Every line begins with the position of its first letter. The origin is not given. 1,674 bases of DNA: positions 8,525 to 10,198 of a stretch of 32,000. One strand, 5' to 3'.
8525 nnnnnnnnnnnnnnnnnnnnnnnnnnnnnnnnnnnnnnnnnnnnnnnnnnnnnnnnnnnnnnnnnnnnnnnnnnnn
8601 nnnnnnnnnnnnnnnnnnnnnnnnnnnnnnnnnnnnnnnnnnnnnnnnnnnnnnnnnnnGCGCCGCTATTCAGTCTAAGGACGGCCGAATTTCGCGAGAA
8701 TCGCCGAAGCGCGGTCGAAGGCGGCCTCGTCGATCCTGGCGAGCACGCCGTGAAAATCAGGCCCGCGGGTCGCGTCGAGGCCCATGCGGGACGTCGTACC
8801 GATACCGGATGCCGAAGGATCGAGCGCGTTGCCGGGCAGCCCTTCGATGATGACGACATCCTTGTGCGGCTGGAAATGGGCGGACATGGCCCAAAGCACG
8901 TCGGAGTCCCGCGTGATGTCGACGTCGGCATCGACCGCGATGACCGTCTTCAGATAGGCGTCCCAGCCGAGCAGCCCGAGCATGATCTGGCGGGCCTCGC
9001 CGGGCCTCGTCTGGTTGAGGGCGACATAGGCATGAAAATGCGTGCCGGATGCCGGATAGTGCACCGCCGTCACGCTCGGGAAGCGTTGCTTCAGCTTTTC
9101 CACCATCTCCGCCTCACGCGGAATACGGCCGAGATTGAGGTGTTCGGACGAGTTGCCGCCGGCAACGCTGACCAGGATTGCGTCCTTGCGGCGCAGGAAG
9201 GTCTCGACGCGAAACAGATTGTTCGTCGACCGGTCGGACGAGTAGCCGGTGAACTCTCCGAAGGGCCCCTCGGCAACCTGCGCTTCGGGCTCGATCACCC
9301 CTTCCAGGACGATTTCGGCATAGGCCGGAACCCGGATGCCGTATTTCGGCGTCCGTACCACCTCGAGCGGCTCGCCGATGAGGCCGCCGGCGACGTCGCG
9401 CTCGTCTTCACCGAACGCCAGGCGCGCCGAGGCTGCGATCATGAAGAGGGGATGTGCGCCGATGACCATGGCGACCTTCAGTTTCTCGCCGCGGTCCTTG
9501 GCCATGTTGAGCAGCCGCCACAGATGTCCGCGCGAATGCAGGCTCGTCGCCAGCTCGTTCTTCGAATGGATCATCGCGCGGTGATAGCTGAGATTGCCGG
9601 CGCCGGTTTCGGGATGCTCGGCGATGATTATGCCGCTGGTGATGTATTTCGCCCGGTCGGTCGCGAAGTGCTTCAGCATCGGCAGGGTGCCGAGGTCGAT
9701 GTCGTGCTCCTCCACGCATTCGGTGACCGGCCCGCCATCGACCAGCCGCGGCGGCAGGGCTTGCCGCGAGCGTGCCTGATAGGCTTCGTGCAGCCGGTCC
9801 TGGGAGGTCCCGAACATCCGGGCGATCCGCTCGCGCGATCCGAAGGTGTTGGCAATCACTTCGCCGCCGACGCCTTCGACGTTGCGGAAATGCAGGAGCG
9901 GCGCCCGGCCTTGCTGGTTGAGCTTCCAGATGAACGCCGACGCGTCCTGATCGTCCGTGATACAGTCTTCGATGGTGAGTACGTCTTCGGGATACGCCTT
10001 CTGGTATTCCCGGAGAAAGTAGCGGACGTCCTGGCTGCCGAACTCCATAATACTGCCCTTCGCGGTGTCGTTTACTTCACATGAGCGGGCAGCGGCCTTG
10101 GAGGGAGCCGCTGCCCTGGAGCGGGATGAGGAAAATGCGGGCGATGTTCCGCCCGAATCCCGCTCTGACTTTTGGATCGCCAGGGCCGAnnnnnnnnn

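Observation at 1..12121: Unassigned N-heterocycle catabolic locus: Mo-hydroxylase, UbiD/UbiX, paired amidohydrolases, deaminase and a purine-type permease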

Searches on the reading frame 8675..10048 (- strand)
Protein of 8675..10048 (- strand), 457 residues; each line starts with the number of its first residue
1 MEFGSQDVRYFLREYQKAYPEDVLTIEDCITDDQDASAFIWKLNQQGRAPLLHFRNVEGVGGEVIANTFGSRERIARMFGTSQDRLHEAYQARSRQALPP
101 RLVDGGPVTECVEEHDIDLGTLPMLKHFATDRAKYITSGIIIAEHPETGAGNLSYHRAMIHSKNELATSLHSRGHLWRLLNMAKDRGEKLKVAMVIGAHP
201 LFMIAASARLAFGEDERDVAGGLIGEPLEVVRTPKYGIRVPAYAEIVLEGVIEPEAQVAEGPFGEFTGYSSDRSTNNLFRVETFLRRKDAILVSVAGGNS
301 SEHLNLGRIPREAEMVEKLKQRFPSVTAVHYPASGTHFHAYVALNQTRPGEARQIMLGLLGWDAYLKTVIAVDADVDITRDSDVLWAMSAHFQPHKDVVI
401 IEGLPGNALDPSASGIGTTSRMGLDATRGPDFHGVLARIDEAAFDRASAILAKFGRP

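Call 3: search_protein_families(library=pfam, proteins=[window:8675-10048:-])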
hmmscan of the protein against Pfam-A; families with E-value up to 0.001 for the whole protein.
window:8675-10048:- (457 aa): 3 families
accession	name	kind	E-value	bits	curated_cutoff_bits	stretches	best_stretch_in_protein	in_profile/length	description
PF01977.22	UbiD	-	1.2e-58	198.1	23.3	1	106-298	8-204/206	3-octaprenyl-4-hydroxybenzoate carboxy-lyase Rift-related domain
PF20696.2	UbiD_C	-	4.8e-33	114.3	24.2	1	306-426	3-127/127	3-octaprenyl-4-hydroxybenzoate carboxy-lyase C-terminal domain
PF20695.2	UbiD_N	-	2.9e-11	43.7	24.3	1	21-90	8-74/78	3-octaprenyl-4-hydroxybenzoate carboxy-lyase N-terminal domain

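Call 5: search_protein_families(library=ncbifam, proteins=[window:8675-10048:-], max_evalue=0.00001)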
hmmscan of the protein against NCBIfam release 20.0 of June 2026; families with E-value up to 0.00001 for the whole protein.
window:8675-10048:- (457 aa): 7 families
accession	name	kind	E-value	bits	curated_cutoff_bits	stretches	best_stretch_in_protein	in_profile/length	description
TIGR00148.1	TIGR00148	subfamily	1.4e-86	290.9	244.85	1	21-428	12-437/438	UbiD family decarboxylase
NF041204.1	VdcC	exception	1.9e-76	257.4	650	1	6-428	2-437/467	non-oxidative hydroxyarylic acid decarboxylases subunit C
TIGR03701.1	mena_SCO4490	equivalog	1.3e-56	192.2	495.9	1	86-417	95-429/433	menaquinone biosynthesis decarboxylase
NF008175.0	PRK10922.1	equivalog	5e-47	160.5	788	1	98-428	120-457/497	4-hydroxy-3-polyprenylbenzoate decarboxylase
TIGR02724.1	phenyl_P_beta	equivalog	2.5e-43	148.1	468.95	1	7-449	2-464/472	phenylphosphate carboxylase subunit beta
TIGR02723.1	phenyl_P_alpha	equivalog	3e-31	108.6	564.6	1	113-414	121-426/485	phenylphosphate carboxylase subunit alpha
NF041219.1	BagN_FevL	exception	5.3e-30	104.3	1000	1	79-395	97-435/502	bagremycin/ferroverdin biosynthesis UbiD family decarboxylase BagN/FevL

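Call 18: find_homologous_proteins(query=window:8675-10048:-, max_evalue=1e-30)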
Query window:8675-10048:- (457 aa): 2490 proteins with E <= 1e-30 among 8000 candidates; the best 120 are listed.
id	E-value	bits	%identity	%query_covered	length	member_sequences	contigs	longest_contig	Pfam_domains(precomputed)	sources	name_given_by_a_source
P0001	0.0e+0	1021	99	100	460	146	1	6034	PF20696.3,PF01977.23,PF20695.3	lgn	-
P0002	4.2e-272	920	88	100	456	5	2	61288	PF20696.3,PF01977.23,PF20695.3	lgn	-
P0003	5.7e-270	913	88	100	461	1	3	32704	PF20696.3,PF01977.23,PF20695.3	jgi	jgi:2,5-furandicarboxylate decarboxylase 1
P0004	2.9e-262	888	85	100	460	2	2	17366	PF20696.3,PF01977.23,PF20695.3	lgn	-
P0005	2.2e-259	878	84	100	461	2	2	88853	PF20696.3,PF01977.23,PF20695.3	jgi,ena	jgi:UbiD family decarboxylase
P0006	9.4e-257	870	83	99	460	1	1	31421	PF20696.3,PF01977.23,PF20695.3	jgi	jgi:2,5-furandicarboxylate decarboxylase 1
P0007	1.4e-251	853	81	99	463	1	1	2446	PF20696.3,PF01977.23,PF20695.3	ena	-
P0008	1.5e-251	853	81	99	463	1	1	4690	PF20696.3,PF01977.23,PF20695.3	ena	-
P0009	1.8e-251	852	81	99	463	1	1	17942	PF20696.3,PF01977.23,PF20695.3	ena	-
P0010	2.2e-251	852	81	99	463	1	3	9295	PF20696.3,PF01977.23,PF20695.3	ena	-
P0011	6.3e-251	851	81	99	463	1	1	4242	PF20696.3,PF01977.23,PF20695.3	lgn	-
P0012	1.2e-250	850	81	99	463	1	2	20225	PF20696.3,PF01977.23,PF20695.3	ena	-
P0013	1.5e-250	849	81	99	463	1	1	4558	PF20696.3,PF01977.23,PF20695.3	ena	-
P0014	1.5e-250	849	83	99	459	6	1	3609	PF20696.3,PF01977.23,PF20695.3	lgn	-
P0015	2.4e-250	849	81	99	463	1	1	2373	PF20696.3,PF01977.23,PF20695.3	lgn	-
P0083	1.0e-214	731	69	99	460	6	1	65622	PF20696.3,PF01977.23,PF20695.3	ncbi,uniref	ncbi:UbiD family decarboxylase [Herbaspirillum sp. GCM10030257]|uniref:UbiD family decarboxylase n=1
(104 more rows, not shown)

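Call 21: search_dna_similar(query=P0083, collection=plasmids, mode=protein, max_rows=30, max_evalue=1e-100)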
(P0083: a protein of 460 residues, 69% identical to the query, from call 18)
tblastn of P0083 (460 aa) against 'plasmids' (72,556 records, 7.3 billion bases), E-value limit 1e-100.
Records with a match: 98; places in all: 98; records where one place covers at least 80% of the query: 97.
Best place of each record, by identity: 60-80% 98.
By first word of the organism name: Sinorhizobium 63; Ensifer 11; Burkholderia 7; Paracoccus 6; Caballeronia 3; Cupriavidus 2; Shinella 2; Ponticoccus 1; Paraburkholderia 1; Ralstonia 1; and 1 more.
By predicted mobility (MOB-suite, as given by PLSDB): mobilizable 61; non-mobilizable 32; conjugative 5.
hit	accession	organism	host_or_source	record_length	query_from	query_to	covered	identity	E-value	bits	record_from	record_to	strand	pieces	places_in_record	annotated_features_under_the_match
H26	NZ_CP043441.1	Cupriavidus campinensis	cell culture,soil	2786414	9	458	98%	79.4%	0e+0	745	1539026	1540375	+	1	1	none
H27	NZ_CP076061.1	Cupriavidus sp. EM10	Pure-cultured cell,sewage water sludge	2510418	9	443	95%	77.9%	0e+0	701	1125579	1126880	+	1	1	none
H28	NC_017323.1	Sinorhizobium meliloti BL225C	-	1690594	8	458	98%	69.4%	0e+0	674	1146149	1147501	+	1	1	none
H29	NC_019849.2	Sinorhizobium meliloti GR4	-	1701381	8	458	98%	69.4%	0e+0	674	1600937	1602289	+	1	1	none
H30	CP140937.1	Sinorhizobium meliloti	Medicago lupulina,whole organism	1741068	8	458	98%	69.2%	0e+0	674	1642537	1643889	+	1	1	UbiD family decarboxylase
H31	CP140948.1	Sinorhizobium meliloti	Medicago lupulina,whole organism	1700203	8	458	98%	69.2%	0e+0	673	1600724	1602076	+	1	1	UbiD family decarboxylase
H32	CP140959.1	Sinorhizobium meliloti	Medicago lupulina,whole organism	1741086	8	458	98%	69.2%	0e+0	673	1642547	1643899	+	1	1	UbiD family decarboxylase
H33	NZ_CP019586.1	Sinorhizobium meliloti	Medicago arborea,tissue sample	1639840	8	458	98%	69.2%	0e+0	672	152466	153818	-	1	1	none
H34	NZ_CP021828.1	Sinorhizobium meliloti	Medicago truncatula,Single Cell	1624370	8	458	98%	69.2%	0e+0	672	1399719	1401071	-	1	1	none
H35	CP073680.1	Sinorhizobium meliloti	Medicago truncatula,cell culture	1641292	8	458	98%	69.2%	0e+0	672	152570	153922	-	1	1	UbiD family decarboxylase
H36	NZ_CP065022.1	Sinorhizobium meliloti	Medicago sativa subsp. varia (Martyn) ...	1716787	8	458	98%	69.2%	0e+0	672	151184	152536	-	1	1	none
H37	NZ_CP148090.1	Sinorhizobium meliloti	Medicago sativa,cell culture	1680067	8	458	98%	69.2%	0e+0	672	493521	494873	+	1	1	none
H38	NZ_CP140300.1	Sinorhizobium kummerowiae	Kummerowia stipulacea,Pure culture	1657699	8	458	98%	69.2%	0e+0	672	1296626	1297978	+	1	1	none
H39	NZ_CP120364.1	Sinorhizobium kummerowiae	Kummerowia stipulacea,Pure culture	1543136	8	458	98%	69.2%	0e+0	672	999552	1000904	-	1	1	none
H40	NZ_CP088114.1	Sinorhizobium meliloti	cell culture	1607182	8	458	98%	69.2%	0e+0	672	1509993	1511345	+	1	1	none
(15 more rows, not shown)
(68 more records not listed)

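Call 23: get_annotated_region(hit=H26, flank=14000)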
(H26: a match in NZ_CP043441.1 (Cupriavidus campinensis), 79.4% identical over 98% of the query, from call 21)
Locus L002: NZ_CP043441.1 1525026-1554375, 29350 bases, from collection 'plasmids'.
description: Cupriavidus campinensis strain MJ1 plasmid unnamed1, complete sequence
organism: Cupriavidus campinensis (NCBI taxid 151783)
taxonomy: Bacteria; Pseudomonadota; Betaproteobacteria; Burkholderiales; Burkholderiaceae; Cupriavidus; Cupriavidus campinensis
host: -; source: cell culture,soil; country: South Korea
typing (MOB-suite, as given by PLSDB): mobilizable; relaxase MOBP
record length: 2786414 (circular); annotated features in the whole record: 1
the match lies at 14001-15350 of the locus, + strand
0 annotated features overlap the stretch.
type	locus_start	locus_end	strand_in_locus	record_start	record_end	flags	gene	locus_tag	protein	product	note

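Call 38: find_related_loci(query=A2, collection=genome_contigs, flank=10000)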
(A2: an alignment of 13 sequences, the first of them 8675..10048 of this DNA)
Query A2 (457 aa) in genome_contigs; peptide patterns used: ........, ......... (x = any residue, [..] = any of these).
485 stretches matched a pattern; 477 encode a relative of the query (tblastn E <= 1e-3); the best 80 are kept; 80 distinct loci.
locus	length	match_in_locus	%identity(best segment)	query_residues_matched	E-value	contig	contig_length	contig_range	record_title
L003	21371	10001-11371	94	1-457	0e+0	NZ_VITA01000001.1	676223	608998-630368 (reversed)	Sinorhizobium medicae strain USDA1037 Ga0310605_101, whole genome shotgun sequence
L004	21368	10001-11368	85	1-456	0e+0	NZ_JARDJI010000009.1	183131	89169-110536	Mesorhizobium sp. CC13 contig9, whole genome shotgun sequence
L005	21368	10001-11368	84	1-456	0e+0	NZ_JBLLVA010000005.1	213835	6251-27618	Pseudaminobacter sp. NGMCC 1.201702 Scaffold5, whole genome shotgun sequence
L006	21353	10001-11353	81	3-453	0e+0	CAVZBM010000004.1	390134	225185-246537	MAG: uncultured Alphaproteobacteria bacterium isolate MFD01721.bin.2.129 genome assembly, contig: contig_23788, whole ge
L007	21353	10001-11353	79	6-456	0e+0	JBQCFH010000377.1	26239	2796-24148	MAG: Rhizobiaceae bacterium isolate bin175 k141_6005884, whole genome shotgun sequence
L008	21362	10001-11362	79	2-456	0e+0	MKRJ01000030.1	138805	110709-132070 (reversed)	MAG: Rhizobiales bacterium 65-79 SCNpilot_cont_1000_bf_scaffold_370, whole genome shotgun sequence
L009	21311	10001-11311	81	3-439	0e+0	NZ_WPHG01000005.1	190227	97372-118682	Nitratireductor arenosus strain CAU 1489 contig5, whole genome shotgun sequence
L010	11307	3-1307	81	21-455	0e+0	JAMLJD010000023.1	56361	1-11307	MAG: Rhizobiaceae bacterium isolate ACE_NR_PROT9 ACE_NR_PROT9_23, whole genome shotgun sequence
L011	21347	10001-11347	78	6-454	0e+0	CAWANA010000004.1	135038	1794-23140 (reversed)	MAG: uncultured Alphaproteobacteria bacterium isolate MFD01689.bin.2.35 genome assembly, contig: contig_18045, whole gen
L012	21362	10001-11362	76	2-455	0e+0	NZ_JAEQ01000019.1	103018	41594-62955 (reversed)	Chelativorans sp. J32 CheJ32DRAFT_scaffold_18.19_C, whole genome shotgun sequence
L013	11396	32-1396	74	2-455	0e+0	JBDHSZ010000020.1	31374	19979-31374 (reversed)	MAG: Shinella sp. isolate AS-MESO-3CA.350 NODE_5958_length_31374_cov_4.817331, whole genome shotgun sequence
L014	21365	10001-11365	74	2-455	0e+0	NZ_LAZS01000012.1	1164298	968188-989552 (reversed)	Ensifer adhaerens strain L18 contig12, whole genome shotgun sequence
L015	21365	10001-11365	75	2-455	0e+0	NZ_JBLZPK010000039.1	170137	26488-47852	Shinella sp. M27 S18_39, whole genome shotgun sequence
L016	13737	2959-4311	76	2-451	0e+0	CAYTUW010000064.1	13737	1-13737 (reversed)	MAG TPA_asm: uncultured Rhodobacterales bacterium isolate SRP334346_co1_75 genome assembly, contig: NODE_3668_length_137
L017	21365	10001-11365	75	2-455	0e+0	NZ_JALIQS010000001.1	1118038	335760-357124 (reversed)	Shinella sp. CPCC 101442 Scaffold1, whole genome shotgun sequence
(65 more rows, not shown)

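Call 55: search_solved_structures(query=window:8675-10048:-, max_evalue=1e-20, show_alignments=1)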
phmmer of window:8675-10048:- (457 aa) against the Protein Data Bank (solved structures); distinct sequences matched with E-value up to 1e-20: 33.
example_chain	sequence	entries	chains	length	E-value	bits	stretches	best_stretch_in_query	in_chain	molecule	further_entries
6h6x_B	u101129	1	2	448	1.8e-65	224.5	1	52-431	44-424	3-polyprenyl-4-hydroxybenzoate decarboxylase and related decarboxylases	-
6h6v_A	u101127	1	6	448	1.2e-64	221.8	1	52-431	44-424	3-polyprenyl-4-hydroxybenzoate decarboxylase and related decarboxylases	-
2idb_A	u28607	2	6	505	1.6e-42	148.8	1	96-428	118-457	3-octaprenyl-4-hydroxybenzoate carboxy-lyase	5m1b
5m1c_A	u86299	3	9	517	1.8e-42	148.7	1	96-428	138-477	3-octaprenyl-4-hydroxybenzoate carboxy-lyase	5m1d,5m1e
7p9q_A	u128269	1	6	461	4.4e-38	134.2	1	51-439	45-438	AnInD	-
7pda_A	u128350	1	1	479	7.4e-37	130.2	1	7-414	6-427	UbiD family decarboxylase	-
7ae4_A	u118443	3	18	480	3e-36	128.2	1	22-428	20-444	Phenolic acid decarboxylase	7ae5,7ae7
5ny5_A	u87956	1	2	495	1.1e-33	119.7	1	49-426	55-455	3,4-dihydroxybenzoate decarboxylase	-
5o3n_A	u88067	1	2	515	1.3e-33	119.5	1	49-426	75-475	3,4-dihydroxybenzoate decarboxylase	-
5o3m_A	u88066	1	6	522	1.5e-30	109.4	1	49-414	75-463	Protocatechuate decarboxylase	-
7nf4_A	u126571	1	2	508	2.7e-30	108.6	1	83-419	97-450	Ferulic acid decarboxylase 1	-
7nf3_A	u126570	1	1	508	2.5e-29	105.4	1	83-419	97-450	Ferulic acid decarboxylase 1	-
6r2z_A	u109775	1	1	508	2.9e-29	105.2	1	83-419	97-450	Ferulic acid decarboxylase 1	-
4za4_A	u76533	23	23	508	3e-29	105.1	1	83-419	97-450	Fdc1 | Putative uncharacterized protein An03g06590 | A niger Fdc1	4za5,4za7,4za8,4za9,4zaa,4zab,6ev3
8crd_A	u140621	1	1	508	3.3e-29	105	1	83-419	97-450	Ferulic acid decarboxylase 1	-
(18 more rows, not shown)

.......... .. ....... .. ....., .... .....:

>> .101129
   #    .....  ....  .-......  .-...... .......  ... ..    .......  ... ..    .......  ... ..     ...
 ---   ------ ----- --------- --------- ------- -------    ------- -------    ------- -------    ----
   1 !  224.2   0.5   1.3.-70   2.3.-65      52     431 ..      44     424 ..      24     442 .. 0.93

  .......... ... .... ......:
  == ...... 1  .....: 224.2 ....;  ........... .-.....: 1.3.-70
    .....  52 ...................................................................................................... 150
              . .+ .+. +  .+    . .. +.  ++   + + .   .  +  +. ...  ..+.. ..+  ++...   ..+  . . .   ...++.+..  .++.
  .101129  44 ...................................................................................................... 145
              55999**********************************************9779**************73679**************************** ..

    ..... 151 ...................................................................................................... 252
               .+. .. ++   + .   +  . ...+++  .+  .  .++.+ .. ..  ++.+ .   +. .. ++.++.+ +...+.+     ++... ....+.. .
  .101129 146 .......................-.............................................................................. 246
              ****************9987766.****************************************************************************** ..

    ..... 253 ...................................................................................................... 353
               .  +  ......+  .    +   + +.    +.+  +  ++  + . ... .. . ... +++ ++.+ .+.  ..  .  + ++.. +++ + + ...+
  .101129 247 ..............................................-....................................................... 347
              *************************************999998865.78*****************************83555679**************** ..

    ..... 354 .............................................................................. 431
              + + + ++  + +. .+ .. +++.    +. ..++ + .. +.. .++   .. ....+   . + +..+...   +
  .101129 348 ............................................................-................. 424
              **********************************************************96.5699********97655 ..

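Call 76: search_protein_families(library=ncbifam, proteins=[L002:17029-18009:-], max_evalue=1e-10)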
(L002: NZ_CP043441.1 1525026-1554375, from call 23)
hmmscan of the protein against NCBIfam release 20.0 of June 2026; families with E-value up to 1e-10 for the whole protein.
L002:17029-18009:- (326 aa): 46 families (the best 25 are shown)
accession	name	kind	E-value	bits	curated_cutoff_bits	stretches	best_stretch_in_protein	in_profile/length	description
NF040786.1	LysR_Sec_metab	equivalog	7.1e-45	153.3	250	1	31-318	2-295/298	selenium metabolism-associated LysR family transcriptional regulator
NF052633.1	LysR_TF_PsrA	exception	1.8e-43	148.6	540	1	28-318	3-293/297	L-proline-binding transcription factor PsrA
NF053705.1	TransRegGltCGpos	equivalog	8.3e-42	143.4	350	1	31-323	2-295/300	glutamate biosynthesis transcriptional regulator GltC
NF045775.1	acetoin_reg_AlsR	exception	1.2e-41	143.2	430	1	31-276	2-249/290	acetoin biosynthesis transcriptional regulator AlsR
TIGR03339.1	phn_lysR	subfamily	1.5e-38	132.7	341.1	1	34-299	1-263/279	aminoethylphosphonate catabolism associated LysR family transcriptional regulator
NF008416.0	PRK11242.1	equivalog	3e-38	131.8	277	1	32-324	3-294/300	transcriptional regulator CynR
NF040889.1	trans_reg_YeiE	equivalog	8.9e-38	130.2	480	1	28-315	1-284/288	DNA-binding transcriptional regulator YeiE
NF007439.0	PRK09986.1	equivalog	2.1e-37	129.1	290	1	28-277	5-257/296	LysR family transcriptional regulator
NF047520.1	trans_act_CidR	equivalog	1.8e-35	122.6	415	1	32-315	3-286/292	cidABC operon transcriptional activator CidR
NF009327.0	PRK12684.1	subfamily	9.2e-35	120.3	402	1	32-271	3-245/313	CysB family HTH-type transcriptional regulator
NF008095.0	PRK10837.1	subfamily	3.5e-33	115.1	281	1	28-316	1-285/290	LysR family transcriptional regulator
NF008239.0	PRK11013.1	equivalog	1.2e-31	109.9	288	1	28-324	2-297/309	LysR family transcriptional regulator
NF007385.0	PRK09906.1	equivalog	6.1e-31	107.7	356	1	31-279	2-251/296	DNA-binding transcriptional regulator HcaR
NF009326.0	PRK12681.1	equivalog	4.8e-30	105.1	436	1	32-285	3-259/324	HTH-type transcriptional regulator CysB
NF045990.1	TransRegCbbRRhodb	equivalog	5.6e-30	104.4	450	1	29-322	5-301/304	LysR family regulator CbbR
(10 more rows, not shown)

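Call 90: search_protein_families(library=pfam, proteins=[L009:4636-5736:+, L009:5802-6632:+, L009:6688-7581:+, L009:3602-4246:-], max_evalue=0.00001)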
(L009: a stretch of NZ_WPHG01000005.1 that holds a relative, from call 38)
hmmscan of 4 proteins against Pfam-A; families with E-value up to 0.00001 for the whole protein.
L009:4636-5736:+ (366 aa): 1 family
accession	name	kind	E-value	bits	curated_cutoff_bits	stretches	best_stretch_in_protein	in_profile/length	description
PF09084.16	NMT1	-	3.3e-37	128.9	20.5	1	69-283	4-216/216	NMT1/THI5 like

L009:5802-6632:+ (276 aa): 1 family
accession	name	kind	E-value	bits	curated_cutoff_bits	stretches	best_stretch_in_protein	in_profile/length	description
PF00528.27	BPD_transp_1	-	9.6e-29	100.8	26.4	1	94-266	2-182/184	Binding-protein-dependent transport system inner membrane component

L009:6688-7581:+ (297 aa): 2 families
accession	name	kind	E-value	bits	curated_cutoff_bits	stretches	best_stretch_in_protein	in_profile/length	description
PF00005.33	ABC_tran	-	2.9e-29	102.9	25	1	55-200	2-136/137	ABC transporter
PF13304.12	AAA_21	-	6.8e-08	33.4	27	0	170-233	235-300/304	AAA domain, putative AbiEii toxin, Type IV TA system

L009:3602-4246:- (214 aa): 0 families
